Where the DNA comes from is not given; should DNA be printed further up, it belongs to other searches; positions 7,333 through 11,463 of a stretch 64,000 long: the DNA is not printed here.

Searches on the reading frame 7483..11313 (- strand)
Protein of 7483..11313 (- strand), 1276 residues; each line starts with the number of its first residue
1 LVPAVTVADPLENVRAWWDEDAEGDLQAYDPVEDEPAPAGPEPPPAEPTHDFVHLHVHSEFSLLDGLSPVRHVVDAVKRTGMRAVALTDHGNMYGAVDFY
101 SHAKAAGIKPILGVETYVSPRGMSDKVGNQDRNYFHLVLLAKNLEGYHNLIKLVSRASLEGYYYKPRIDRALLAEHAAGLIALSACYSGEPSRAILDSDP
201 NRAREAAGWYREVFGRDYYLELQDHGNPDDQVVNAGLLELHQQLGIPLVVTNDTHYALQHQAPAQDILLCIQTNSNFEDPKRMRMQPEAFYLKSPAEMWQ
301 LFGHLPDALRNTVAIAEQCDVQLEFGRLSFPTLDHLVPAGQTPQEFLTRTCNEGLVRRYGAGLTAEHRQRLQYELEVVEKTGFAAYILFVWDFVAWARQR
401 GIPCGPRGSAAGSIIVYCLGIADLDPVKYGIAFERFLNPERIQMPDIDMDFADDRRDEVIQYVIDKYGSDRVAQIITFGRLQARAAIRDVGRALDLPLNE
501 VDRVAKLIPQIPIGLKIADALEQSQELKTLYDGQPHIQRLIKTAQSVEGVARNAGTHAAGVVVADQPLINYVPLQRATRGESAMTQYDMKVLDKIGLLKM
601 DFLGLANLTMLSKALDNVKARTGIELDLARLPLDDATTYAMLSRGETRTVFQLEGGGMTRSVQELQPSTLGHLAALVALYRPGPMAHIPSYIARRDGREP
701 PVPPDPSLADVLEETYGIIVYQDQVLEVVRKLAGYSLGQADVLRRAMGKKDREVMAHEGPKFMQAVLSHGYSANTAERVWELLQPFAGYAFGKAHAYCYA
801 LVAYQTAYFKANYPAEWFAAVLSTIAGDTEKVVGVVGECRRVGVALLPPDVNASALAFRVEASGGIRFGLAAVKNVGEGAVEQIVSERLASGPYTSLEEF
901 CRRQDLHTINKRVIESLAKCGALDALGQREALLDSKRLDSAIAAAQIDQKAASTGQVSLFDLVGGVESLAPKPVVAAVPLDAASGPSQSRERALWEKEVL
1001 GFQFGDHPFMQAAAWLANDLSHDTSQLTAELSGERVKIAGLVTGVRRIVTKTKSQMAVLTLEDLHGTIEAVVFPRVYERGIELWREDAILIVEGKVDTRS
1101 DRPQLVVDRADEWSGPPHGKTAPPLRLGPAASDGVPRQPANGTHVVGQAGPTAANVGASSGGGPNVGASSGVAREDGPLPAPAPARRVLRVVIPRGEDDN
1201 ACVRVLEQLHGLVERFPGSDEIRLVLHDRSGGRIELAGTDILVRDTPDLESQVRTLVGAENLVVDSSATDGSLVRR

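Call 94: search_protein_families(library=pfam, proteins=[window:7483-11313:-], max_evalue=0.00001)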
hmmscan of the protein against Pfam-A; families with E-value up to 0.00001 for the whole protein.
window:7483-11313:- (1276 aa): 5 families
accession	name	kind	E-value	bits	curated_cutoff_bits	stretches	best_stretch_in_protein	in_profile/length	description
PF07733.18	DNA_pol3_alpha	-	8.4e-100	334.1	23.9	1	346-604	2-260/260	Bacterial DNA polymerase III alpha NTPase domain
PF02811.25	PHP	-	8.1e-57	192.6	26.4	1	54-225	1-164/164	PHP domain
PF17657.6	DNA_pol3_finger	-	9.2e-54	181.7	22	1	607-768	1-164/166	Bacterial DNA polymerase III alpha subunit finger domain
PF14579.12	HHH_6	-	1.6e-28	99.2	25.6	1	843-929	1-86/90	Helix-hairpin-helix motif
PF01336.31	tRNA_anti-codon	-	6e-12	45.8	27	1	1036-1109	1-71/75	OB-fold nucleic acid binding domain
